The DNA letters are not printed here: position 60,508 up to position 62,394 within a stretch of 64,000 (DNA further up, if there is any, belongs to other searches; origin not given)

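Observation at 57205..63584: Defence island with three AbiEi/AbiEii pairs surrounding a foreign beta-helix gene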

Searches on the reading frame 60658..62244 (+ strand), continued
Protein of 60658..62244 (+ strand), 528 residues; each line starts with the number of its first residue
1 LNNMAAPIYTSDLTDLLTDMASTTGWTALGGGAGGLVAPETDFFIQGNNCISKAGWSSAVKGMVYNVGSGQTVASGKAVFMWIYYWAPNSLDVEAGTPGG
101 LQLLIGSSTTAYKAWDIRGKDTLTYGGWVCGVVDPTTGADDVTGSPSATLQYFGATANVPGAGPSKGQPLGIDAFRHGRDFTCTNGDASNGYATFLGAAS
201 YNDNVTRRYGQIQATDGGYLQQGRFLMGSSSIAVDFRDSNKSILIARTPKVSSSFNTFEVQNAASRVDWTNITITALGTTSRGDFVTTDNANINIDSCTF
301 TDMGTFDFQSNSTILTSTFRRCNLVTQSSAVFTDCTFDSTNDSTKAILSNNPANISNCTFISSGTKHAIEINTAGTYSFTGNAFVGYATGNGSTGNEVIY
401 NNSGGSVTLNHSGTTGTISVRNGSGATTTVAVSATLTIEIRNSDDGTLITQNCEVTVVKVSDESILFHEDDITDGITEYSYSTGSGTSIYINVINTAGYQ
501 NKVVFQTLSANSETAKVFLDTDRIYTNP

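Call 41: fold_search(model_id=the predicted structure, library=pdb)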
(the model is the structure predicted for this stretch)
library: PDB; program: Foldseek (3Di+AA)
matches with E <= 10: 1215; with E <= 0.001: 1
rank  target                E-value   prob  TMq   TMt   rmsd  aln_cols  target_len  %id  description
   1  8qpg_TA               2.4e-05  1.00  0.19  0.24  10.0       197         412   18  Turret of Haloferax tailed virus 1 (released 2024-10-09)
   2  6r31_A                2.5e-03  1.00  0.20  0.51   6.5       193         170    9  Family 11 Carbohydrate-Binding Module from Clostridium thermocellum in complex with beta-1,3-1,4-mixed-linked tetrasac (released 2020-02-05)
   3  8qox_B                3.0e-03  1.00  0.15  0.17   4.7       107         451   13  Two-component assembly of SlaA and SlaB S-layer proteins of Sulfolobus acidocaldarius (released 2024-02-21)
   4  8fia_A                3.2e-03  1.00  0.14  0.04   3.8        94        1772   12  The structure of fly Teneurin self assembly (released 2023-05-03)
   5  1v0a                  3.3e-03  1.00  0.20  0.49   6.7       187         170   11  Family 11 Carbohydrate-Binding Module of cellulosomal cellulase Lic26A-Cel5E of Clostridium thermocellum (released 2005-01-12)
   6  6fb3_A                4.0e-03  1.00  0.14  0.04   2.9        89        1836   16  Teneurin 2 Partial Extracellular Domain (released 2018-03-28)
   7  6fwv_B                4.2e-03  1.00  0.16  0.16   7.5       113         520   15  The Bacillus anthracis TIE protein (released 2018-08-08)
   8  1shw_B                4.9e-03  0.85  0.13  0.30  13.9       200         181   11  EphB2 / EphrinA5 Complex Structure (released 2004-05-18)
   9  6r3m_A                5.6e-03  1.00  0.20  0.50   5.9       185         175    9  Family 11 Carbohydrate-Binding Module from Clostridium thermocellum in complex with beta-1,3-1,4-mixed-linked tetrasac (released 2020-02-05)
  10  4v4c_B                6.8e-03  1.00  0.14  0.25   3.1        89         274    9  Crystal Structure of Pyrogallol-Phloroglucinol Transhydroxylase from Pelobacter acidigallici (released 2014-07-09)
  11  2qbx_A                7.8e-03  0.69  0.12  0.28  14.6       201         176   10  EphB2/SNEW Antagonistic Peptide Complex (released 2007-11-06)
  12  2xom_A                8.2e-03  1.00  0.18  0.53   6.2       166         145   11  Atomic resolution structure of TmCBM61 in complex with beta-1,4- galactotriose (released 2010-09-08)
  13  7t7y                  8.2e-03  0.99  0.17  0.45   8.6       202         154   10  The crystal structure of family 8 carbohydrate-binding module from Dictyostelium discoideum complexed with iodine atoms (released 2022-04-20)
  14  2a6y                  9.0e-03  0.97  0.17  0.31   9.3       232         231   11  Crystal structure of Emp47p carbohydrate recognition domain (CRD), tetragonal crystal form (released 2006-01-31)
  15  2xon_L                9.9e-03  1.00  0.17  0.47   6.6       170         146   12  Structure of TmCBM61 in complex with beta-1,4-galactotriose at 1.4 A resolution (released 2010-09-08)
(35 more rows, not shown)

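Call 42: get_annotated_region(hit=H1, flank=12000)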
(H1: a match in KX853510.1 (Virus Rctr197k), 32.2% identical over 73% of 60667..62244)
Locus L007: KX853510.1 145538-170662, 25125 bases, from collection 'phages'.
description: Virus Rctr197k, partial genome.
organism: Virus Rctr197k (NCBI taxid 1924548)
taxonomy: Viruses; Duplodnaviria; Heunggongvirae; Uroviricota; Caudoviricetes
host: -; source: enrichment culture DAMO/AAA; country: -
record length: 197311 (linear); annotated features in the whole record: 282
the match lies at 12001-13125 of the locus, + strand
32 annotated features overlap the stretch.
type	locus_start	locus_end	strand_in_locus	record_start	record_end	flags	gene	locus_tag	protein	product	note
CDS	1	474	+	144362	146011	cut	-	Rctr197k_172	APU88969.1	hypothetical protein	-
CDS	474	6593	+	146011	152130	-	-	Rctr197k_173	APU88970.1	hypothetical protein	-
CDS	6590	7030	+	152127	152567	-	-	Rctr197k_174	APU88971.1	hypothetical protein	-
CDS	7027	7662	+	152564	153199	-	-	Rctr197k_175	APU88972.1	hypothetical protein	-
misc_feature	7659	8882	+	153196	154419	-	-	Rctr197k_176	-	-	similar to similar to structural protein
CDS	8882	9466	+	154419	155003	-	-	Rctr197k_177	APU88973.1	hypothetical protein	-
CDS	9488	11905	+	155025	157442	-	-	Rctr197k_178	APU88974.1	hypothetical protein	-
CDS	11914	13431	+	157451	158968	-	-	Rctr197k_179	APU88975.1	hypothetical protein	-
CDS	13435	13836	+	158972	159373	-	-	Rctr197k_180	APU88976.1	conserved hypothetical protein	-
CDS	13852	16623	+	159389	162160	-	-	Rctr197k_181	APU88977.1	hypothetical protein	-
CDS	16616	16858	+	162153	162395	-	-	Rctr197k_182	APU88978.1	hypothetical protein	-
CDS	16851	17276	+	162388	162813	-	-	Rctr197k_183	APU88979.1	hypothetical protein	-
CDS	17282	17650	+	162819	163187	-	-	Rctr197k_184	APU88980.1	hypothetical protein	-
misc_feature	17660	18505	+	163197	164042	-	-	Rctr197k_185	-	-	similar to hypothetical protein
CDS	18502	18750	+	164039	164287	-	-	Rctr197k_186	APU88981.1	hypothetical protein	-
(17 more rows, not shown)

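Call 45: search_protein_families(library=phrogs, proteins=[L001:11735-13306:+, L001:13314-13808:+, L001:13846-14358:+, L007:9488-11905:+, L007:13435-13836:+, L007:13852-16623:+, L007:7659-8882:+], max_evalue=0.01)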
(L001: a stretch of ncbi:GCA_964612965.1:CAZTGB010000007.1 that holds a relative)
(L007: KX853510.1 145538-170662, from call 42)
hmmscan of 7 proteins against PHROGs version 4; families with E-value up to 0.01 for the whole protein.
L001:11735-13306:+ (523 aa): 0 families

L001:13314-13808:+ (164 aa): 0 families

L001:13846-14358:+ (170 aa): 0 families

L007:9488-11905:+ (805 aa): 0 families

L007:13435-13836:+ (133 aa): 0 families

L007:13852-16623:+ (923 aa): 0 families

L007:7659-8882:+ (407 aa): 2 families
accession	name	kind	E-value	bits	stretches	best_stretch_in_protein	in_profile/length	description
phrog_1645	-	head and packaging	7.3e-75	253.4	1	16-341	49-378/440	virion structural protein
phrog_5838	-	head and packaging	1.8e-22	80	1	142-227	567-653/1106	virion structural protein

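Call 46: search_protein_families(library=pfam, proteins=[L001:11735-13306:+, L001:13314-13808:+, L001:13846-14358:+, L007:9488-11905:+, L007:13435-13836:+, L007:13852-16623:+, L007:474-6593:+], max_evalue=0.01)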
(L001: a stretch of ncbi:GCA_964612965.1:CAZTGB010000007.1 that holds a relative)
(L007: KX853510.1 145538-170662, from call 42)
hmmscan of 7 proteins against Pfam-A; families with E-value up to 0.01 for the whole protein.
L001:11735-13306:+ (523 aa): 1 family
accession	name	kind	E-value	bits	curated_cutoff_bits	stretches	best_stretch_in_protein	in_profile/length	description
PF07523.18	Big_3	-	0.002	18.8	21.2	1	349-389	9-47/68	Bacterial Ig-like domain (group 3)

L001:13314-13808:+ (164 aa): 0 families

L001:13846-14358:+ (170 aa): 0 families

L007:9488-11905:+ (805 aa): 0 families

L007:13435-13836:+ (133 aa): 0 families

L007:13852-16623:+ (923 aa): 1 family
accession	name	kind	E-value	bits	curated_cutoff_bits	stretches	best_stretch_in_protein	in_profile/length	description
PF11697.13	DUF3293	-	0.00029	21.8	25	1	746-821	9-71/73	Protein of unknown function (DUF3293)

L007:474-6593:+ (2039 aa): 5 families
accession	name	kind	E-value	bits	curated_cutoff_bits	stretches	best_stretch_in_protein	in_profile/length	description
PF23802.1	DUF7178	-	6.3e-64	215.9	27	3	1109-1300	15-191/193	Family of unknown function (DUF7178)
PF18823.6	InPase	-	7.3e-30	104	26.8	2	147-253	11-117/135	Inorganic Pyrophosphatase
PF13563.12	2_5_RNA_ligase2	-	3e-10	40.8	27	1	1765-1870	22-120/152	2'-5' RNA ligase superfamily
PF02834.22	LigT_PEase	-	1.9e-05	25.2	23.3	0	1830-1870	8-46/87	LigT like Phosphoesterase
PF18905.5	DUF5661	-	0.00022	21.9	27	1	855-883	29-61/65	Protein of unknown function (DUF5661)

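Call 47: find_encoding_contigs(protein=P0001, flank=5000, max_places=3)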
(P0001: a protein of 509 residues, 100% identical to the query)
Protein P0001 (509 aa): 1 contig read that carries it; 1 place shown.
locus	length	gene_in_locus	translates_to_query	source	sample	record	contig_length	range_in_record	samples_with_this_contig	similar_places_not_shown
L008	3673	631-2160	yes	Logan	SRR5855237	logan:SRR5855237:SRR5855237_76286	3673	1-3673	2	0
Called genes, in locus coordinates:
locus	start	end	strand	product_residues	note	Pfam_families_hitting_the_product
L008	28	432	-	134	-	-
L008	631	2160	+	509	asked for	-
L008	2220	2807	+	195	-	-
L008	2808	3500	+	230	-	PF08843:AbiEii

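Call 48: find_encoding_contigs(protein=P0012, flank=8000, max_places=2)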
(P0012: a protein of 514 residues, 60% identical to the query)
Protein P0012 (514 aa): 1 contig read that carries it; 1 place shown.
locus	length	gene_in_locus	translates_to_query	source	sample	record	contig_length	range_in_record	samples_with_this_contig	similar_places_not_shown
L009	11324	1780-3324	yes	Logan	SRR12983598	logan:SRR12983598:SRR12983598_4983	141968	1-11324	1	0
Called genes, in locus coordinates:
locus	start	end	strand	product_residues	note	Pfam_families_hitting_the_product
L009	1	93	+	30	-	?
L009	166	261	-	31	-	-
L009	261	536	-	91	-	-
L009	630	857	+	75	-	-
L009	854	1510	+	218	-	-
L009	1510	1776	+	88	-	-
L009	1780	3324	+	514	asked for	-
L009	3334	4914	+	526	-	-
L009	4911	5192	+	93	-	-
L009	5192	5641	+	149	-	-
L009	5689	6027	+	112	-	-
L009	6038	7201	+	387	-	PF26809:Phage_T4_gp13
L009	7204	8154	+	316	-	-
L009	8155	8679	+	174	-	-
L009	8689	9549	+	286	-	PF13365:Trypsin_2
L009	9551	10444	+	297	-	-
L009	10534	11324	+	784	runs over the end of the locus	PF04984:Phage_sheath_1, PF17482:Phage_sheath_1C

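Call 49: find_encoding_contigs(protein=P0027, flank=8000, max_places=2)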
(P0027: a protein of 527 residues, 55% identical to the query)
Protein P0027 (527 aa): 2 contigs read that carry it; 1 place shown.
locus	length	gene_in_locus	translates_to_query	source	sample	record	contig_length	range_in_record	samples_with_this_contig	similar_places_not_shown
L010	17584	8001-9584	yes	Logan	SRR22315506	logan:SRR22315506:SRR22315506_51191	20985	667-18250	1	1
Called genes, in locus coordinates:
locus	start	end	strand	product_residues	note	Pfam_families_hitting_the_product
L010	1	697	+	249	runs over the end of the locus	PF00902:TatC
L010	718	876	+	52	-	PF02416:TatA_B_E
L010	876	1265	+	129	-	PF13367:PrsW-protease (faint)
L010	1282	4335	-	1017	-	PF08239:SH3_3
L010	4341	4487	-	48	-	PF02416:TatA_B_E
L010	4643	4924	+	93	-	PF12728:HTH_17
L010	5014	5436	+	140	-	PF01850:PIN (weak)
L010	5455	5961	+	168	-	PF08239:SH3_3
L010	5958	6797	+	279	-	-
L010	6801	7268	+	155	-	-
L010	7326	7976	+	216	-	PF01797:Y1_Tnp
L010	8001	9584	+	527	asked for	-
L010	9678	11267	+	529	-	-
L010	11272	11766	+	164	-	-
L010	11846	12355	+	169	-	-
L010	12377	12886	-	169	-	PF00583:Acetyltransf_1, PF13508:Acetyltransf_7 (weak), PF13673:Acetyltransf_10 (weak)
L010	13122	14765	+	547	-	PF05157:MshEN, PF00437:T2SSE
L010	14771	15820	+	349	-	PF00482:T2SSF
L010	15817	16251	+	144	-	PF07963:N_methyl (weak)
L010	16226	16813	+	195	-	PF07963:N_methyl (faint)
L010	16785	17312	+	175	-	PF07963:N_methyl (weak)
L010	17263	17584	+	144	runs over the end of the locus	-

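Call 50: find_encoding_contigs(protein=P0074, flank=8000, max_places=2)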
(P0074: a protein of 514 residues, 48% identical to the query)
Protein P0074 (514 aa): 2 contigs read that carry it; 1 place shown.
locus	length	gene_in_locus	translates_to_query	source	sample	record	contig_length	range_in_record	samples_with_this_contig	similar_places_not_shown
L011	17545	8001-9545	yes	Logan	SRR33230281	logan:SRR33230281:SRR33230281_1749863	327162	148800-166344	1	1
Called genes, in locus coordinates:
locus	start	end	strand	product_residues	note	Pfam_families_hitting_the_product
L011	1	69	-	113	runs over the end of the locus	-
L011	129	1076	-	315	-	PF09414:RNA_ligase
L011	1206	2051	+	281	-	PF07460:NUMOD3 (weak), PF08722:Tn7_TnsA-like_N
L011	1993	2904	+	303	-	PF06414:Zeta_toxin (weak), PF08433:KTI12 (weak), PF13671:AAA_33, PF25109:HAD_PNKP, PF03767:Acid_phosphat_B (weak)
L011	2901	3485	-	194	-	PF18760:ART-PolyVal (weak)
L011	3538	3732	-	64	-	-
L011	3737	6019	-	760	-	PF00092:VWA, PF13519:VWA_2, PF13768:VWA_3 (weak)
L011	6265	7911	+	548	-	-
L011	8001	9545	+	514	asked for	-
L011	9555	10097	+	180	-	-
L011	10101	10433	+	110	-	-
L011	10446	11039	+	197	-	-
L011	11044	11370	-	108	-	-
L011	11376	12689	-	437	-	PF00596:Aldolase_II (faint)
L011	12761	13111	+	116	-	-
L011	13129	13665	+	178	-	-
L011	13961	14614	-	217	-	PF09414:RNA_ligase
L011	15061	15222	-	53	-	-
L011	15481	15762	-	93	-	PF20137:BubE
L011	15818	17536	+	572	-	-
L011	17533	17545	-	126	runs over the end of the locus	-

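Call 55: find_related_loci(query=window:60667-62244:+, collection=genome_contigs, flank=10000)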
Query window:60667-62244:+ (525 aa) in genome_contigs; peptide patterns used: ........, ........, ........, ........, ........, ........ (x = any residue, [..] = any of these).
75 stretches matched a pattern; 8 encode a relative of the query (tblastn E <= 1e-3); 8 distinct loci.
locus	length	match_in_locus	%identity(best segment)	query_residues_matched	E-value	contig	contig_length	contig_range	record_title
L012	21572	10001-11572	84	1-525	0e+0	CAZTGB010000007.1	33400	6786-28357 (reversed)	MAG TPA_asm: uncultured Gammaproteobacteria bacterium isolate SRP090828_co3_120 genome assembly, contig: NODE_174_length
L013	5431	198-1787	73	1-525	0e+0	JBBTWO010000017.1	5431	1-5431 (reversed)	MAG: Patescibacteria group bacterium isolate H41-bin046_1 H41_bin046_1_000000000017, whole genome shotgun sequence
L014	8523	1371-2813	67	1-490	0e+0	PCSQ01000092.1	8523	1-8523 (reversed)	MAG: Candidatus Beckwithbacteria bacterium CG23_combo_of_CG06-09_8_20_14_all_47_9 CG23_scaffold_19778_c, whole genome sh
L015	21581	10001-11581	55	1-525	3e-173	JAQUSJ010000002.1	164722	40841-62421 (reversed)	MAG: Candidatus Daviesbacteria bacterium isolate STD1_94 NODE_157_length_164722_cov_15.344324_Sandtown_D1, whole genome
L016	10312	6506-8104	51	1-525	9e-148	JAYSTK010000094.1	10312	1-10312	MAG: Candidatus Kaiserbacteria bacterium isolate GFS_12429 GFS_12429_93, whole genome shotgun sequence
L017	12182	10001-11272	50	1-424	7e-104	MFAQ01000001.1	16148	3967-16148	MAG: Candidatus Collierbacteria bacterium RIFOXYD1_FULL_40_9 rifoxyd1_full_scaffold_10011, whole genome shotgun sequence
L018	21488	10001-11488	41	1-490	1e-89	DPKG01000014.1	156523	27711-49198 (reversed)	MAG TPA_asm: Candidatus Shapirobacteria bacterium isolate UBA12405 contig_513, whole genome shotgun sequence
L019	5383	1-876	51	215-505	1e-76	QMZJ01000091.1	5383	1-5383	MAG: Candidatus Altiarchaeales archaeon isolate B52_G2 B52_Guay2_scaffold_09884, whole genome shotgun sequence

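Call 58: search_solved_structures(query=L001:11735-13306:+, max_evalue=1)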
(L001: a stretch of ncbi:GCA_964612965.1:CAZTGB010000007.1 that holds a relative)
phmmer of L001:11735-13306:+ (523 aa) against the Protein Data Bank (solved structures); distinct sequences matched with E-value up to 1: 0.

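Call 59: search_solved_structures(query=L001:13846-14358:+, max_evalue=1)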
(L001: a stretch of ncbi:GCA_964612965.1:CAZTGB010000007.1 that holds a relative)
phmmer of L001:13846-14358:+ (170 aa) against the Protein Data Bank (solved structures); distinct sequences matched with E-value up to 1: 3.
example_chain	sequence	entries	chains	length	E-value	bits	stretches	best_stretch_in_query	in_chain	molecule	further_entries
7b9k_A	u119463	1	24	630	0.029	17.7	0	57-120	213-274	Dihydrolipoyllysine-residue acetyltransferase component of pyruvate dehydrogenase complex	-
8oix_N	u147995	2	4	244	0.36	14.1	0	57-137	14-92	Family T1, proteasome beta subunit, threonine peptidase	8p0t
1qjo_A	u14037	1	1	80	0.38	14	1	57-120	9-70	DIHYDROLIPOAMIDE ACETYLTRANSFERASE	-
